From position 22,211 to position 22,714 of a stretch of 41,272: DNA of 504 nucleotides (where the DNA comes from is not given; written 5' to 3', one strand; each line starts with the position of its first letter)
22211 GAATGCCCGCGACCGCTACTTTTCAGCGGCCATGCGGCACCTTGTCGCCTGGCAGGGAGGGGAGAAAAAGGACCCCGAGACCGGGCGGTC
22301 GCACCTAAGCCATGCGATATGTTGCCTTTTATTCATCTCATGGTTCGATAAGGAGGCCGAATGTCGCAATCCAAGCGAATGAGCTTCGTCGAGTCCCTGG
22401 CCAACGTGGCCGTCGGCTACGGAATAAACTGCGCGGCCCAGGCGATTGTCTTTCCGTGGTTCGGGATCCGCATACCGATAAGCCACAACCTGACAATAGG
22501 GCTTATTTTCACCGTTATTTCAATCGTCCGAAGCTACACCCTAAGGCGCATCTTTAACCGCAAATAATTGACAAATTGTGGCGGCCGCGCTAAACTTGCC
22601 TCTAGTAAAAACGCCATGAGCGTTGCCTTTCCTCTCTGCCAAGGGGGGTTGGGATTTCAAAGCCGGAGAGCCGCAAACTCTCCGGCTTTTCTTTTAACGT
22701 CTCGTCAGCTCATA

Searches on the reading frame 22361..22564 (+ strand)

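Call 82: search_protein_families(library=phrogs, proteins=[window:22361-22564:+], max_evalue=0.001)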
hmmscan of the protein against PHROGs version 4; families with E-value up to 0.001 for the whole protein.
window:22361-22564:+ (68 aa): 1 family
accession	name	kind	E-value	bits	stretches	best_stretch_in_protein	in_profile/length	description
phrog_4276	-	unknown function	7e-27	95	1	1-68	65-132/144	-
